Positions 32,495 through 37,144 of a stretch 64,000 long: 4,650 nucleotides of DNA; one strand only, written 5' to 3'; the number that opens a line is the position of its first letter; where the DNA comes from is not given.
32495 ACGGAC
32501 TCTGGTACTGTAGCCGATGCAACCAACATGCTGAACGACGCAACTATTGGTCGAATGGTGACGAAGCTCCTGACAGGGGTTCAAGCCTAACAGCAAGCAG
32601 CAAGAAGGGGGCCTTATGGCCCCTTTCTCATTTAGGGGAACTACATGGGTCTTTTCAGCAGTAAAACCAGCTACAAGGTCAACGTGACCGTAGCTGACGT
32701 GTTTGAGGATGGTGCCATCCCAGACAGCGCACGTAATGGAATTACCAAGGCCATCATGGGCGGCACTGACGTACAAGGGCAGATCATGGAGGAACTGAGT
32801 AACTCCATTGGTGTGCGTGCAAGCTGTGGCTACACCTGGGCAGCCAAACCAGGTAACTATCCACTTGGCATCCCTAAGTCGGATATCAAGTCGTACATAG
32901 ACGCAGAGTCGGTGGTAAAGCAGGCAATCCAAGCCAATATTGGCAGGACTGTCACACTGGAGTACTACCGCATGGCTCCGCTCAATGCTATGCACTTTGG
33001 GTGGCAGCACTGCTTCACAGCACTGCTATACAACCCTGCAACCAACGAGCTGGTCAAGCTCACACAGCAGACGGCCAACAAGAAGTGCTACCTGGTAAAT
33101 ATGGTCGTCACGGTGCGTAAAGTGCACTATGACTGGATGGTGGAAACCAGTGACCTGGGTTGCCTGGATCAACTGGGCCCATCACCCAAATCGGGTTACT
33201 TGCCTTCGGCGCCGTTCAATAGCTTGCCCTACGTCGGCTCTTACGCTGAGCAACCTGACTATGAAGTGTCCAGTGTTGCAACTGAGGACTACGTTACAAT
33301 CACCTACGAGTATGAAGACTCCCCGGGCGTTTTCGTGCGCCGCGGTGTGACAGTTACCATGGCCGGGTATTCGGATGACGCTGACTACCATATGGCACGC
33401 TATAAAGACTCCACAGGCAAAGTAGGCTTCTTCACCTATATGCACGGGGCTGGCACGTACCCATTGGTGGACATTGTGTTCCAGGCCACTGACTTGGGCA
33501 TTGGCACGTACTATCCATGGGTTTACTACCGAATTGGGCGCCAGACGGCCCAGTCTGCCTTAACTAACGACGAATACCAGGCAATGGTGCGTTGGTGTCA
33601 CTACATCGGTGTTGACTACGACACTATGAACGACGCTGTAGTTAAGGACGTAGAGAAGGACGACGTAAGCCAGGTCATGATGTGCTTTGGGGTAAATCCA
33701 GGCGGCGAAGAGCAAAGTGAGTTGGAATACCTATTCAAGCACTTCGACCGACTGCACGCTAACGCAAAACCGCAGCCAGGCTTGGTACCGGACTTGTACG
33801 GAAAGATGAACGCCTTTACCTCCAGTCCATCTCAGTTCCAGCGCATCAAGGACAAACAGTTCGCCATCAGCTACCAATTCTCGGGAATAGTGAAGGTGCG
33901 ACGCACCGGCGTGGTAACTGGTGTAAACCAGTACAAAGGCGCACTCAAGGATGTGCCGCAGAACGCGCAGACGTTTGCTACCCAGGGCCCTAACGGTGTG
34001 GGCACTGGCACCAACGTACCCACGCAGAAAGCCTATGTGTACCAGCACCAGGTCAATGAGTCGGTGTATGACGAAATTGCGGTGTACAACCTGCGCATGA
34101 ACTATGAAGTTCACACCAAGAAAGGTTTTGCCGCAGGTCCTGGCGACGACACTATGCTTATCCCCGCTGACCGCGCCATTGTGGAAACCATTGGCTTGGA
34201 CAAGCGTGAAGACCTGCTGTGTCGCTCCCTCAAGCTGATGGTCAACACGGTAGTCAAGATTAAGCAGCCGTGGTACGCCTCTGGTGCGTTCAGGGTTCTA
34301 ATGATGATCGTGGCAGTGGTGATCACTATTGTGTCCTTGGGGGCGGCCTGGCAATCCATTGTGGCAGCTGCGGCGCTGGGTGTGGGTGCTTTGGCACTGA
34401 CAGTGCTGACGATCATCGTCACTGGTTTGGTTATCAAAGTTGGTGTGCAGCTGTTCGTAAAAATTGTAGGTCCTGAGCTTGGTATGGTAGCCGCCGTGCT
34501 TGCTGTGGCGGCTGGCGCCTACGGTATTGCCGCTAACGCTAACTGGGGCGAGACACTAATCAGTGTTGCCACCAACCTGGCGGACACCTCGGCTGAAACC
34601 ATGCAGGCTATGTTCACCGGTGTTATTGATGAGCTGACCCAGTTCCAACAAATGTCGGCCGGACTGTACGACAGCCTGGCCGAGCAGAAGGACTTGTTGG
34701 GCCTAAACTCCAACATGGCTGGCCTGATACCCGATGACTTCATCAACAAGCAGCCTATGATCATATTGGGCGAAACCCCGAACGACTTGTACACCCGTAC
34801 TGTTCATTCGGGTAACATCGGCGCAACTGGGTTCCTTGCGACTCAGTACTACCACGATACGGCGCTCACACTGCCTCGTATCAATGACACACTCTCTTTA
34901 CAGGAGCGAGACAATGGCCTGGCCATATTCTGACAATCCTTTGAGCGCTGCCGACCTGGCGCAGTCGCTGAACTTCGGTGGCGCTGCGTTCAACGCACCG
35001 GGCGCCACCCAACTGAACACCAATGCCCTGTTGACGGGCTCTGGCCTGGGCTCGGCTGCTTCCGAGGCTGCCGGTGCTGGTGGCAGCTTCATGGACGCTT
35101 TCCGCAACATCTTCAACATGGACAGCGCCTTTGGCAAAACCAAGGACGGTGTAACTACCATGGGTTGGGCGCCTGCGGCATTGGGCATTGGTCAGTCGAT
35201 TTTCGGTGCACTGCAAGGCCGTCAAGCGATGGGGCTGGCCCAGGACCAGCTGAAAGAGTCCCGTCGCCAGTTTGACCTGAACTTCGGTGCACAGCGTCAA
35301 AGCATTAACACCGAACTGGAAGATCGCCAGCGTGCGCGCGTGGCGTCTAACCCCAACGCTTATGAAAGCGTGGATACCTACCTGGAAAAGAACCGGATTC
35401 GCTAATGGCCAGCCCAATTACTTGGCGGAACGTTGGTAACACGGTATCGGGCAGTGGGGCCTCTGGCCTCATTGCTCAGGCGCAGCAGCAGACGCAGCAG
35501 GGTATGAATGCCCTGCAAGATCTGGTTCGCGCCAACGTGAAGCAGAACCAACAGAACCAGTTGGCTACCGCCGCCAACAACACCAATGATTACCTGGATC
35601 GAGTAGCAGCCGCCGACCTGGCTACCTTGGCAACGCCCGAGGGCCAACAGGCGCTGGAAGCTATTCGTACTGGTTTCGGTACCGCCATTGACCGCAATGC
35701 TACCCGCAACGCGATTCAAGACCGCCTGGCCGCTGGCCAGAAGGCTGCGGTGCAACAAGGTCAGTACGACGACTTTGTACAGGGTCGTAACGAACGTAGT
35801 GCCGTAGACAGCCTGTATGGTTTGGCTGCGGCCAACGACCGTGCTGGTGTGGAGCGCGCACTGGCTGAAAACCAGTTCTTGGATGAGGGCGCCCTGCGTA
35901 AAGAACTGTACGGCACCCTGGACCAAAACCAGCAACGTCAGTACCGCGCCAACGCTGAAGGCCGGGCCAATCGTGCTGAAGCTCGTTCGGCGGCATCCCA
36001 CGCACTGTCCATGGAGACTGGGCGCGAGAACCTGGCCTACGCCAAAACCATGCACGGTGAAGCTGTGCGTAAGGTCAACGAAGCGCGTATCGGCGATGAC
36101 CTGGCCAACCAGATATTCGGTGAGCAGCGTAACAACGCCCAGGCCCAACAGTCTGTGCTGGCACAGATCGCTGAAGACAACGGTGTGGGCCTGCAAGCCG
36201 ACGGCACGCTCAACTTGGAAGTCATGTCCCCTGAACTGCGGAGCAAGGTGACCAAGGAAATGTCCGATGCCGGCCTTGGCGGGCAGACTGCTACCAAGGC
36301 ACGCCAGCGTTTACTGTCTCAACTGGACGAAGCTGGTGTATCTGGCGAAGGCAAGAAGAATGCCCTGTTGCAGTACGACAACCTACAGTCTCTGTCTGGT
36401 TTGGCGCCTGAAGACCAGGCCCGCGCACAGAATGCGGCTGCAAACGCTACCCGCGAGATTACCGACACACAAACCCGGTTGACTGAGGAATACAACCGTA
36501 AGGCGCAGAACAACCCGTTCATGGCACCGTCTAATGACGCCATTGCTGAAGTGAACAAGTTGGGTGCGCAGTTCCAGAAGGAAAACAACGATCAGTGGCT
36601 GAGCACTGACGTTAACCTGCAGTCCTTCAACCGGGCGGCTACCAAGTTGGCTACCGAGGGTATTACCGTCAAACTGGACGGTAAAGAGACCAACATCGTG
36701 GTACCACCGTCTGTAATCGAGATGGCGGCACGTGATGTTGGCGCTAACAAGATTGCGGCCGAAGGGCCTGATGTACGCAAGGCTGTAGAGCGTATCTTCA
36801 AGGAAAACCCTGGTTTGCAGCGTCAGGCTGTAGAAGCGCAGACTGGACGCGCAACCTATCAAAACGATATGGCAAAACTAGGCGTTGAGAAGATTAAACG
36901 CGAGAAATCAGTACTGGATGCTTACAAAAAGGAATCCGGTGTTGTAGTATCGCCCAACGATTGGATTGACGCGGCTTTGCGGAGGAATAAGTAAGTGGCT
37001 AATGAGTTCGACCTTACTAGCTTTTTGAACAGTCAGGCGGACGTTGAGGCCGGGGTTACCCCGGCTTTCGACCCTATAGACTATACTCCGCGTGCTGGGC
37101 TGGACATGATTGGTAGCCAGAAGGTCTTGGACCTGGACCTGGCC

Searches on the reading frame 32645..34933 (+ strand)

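Call 19: search_protein_families(library=phrogs, proteins=[window:32645-34933:+])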
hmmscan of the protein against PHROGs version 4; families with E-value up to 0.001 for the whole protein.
window:32645-34933:+ (762 aa): 1 family
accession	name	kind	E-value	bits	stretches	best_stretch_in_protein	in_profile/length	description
phrog_2220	-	unknown function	7.2e-153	512.1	1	1-747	1-849/850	-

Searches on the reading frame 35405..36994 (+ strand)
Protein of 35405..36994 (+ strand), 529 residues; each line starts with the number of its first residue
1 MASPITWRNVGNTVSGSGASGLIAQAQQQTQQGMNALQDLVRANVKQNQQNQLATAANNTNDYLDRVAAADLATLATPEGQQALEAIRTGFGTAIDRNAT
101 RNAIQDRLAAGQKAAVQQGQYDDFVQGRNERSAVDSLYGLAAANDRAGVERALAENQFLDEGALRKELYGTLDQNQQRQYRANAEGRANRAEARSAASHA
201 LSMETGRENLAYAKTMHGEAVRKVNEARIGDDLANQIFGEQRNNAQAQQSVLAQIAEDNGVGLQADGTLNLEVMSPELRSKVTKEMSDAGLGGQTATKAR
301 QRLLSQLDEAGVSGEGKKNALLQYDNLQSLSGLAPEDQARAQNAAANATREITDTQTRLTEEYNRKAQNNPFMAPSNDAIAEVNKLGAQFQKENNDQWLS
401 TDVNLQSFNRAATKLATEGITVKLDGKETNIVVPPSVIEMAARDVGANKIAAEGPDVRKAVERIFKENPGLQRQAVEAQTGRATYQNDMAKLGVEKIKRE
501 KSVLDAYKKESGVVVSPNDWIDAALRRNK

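Call 10: search_protein_families(library=phrogs, proteins=[window:35405-36994:+])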
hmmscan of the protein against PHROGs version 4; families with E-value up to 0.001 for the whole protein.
window:35405-36994:+ (529 aa): 1 family
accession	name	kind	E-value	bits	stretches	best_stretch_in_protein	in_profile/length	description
phrog_6467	-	unknown function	7.4e-71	240.9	1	3-529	2-521/521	-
